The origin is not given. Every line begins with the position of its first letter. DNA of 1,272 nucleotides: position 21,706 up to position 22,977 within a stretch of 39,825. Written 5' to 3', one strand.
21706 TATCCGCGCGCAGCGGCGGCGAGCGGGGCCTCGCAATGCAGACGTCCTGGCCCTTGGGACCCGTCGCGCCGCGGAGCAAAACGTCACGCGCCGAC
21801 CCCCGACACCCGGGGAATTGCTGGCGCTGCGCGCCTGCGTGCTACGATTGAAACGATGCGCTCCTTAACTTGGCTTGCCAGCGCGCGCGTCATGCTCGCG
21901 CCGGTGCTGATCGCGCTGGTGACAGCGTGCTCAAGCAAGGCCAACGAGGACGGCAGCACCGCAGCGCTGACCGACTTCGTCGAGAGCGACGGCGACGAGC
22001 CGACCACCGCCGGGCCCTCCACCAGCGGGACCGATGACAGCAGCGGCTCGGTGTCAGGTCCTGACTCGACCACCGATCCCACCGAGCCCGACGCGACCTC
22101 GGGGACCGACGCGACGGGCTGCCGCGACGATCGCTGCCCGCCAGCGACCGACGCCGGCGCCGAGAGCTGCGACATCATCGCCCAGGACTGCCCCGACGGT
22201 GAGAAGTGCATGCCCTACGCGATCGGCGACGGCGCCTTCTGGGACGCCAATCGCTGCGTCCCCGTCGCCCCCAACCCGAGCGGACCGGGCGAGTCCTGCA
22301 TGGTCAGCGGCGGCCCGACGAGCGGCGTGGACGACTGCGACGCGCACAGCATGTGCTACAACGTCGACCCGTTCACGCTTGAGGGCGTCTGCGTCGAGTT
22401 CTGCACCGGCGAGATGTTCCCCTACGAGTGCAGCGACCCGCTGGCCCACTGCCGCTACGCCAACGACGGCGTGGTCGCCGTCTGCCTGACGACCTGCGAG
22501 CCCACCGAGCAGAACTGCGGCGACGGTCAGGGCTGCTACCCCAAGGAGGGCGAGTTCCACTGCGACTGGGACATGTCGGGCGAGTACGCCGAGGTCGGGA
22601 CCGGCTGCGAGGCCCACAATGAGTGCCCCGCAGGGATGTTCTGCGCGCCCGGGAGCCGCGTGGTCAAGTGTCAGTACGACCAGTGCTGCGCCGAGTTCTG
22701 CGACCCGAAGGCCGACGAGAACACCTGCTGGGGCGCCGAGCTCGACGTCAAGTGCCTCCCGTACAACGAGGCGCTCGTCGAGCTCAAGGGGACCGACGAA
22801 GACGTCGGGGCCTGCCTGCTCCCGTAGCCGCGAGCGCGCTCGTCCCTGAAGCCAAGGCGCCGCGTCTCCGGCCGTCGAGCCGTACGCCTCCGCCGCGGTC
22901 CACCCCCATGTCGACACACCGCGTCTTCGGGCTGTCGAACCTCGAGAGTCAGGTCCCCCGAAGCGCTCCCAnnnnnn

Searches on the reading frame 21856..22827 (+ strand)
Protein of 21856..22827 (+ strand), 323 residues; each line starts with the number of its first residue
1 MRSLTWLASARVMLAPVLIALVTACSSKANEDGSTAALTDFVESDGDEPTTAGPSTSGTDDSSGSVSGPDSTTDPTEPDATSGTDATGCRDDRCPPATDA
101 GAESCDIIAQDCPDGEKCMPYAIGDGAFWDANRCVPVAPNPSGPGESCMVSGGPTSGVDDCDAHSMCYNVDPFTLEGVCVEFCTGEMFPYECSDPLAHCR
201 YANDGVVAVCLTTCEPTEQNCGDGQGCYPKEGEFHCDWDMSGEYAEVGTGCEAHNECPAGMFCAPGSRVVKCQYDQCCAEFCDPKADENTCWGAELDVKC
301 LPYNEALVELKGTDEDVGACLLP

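Call 19: find_encoding_contigs(protein=window:21856-22827:+, flank=10000, max_places=10)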
Protein window:21856-22827:+ (323 aa): 1 contig read that carries it; 1 place shown.
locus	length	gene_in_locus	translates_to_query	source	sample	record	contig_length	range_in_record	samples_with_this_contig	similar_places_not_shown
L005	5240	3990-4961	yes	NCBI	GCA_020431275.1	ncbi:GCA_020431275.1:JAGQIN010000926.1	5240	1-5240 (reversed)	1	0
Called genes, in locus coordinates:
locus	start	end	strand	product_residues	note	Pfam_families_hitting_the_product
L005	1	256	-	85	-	?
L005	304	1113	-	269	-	PF06182:ABC2_membrane_6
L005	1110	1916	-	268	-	PF06182:ABC2_membrane_6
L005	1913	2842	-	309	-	PF00005:ABC_tran, PF13304:AAA_21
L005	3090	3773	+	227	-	PF01027:Bax1-I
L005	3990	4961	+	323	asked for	-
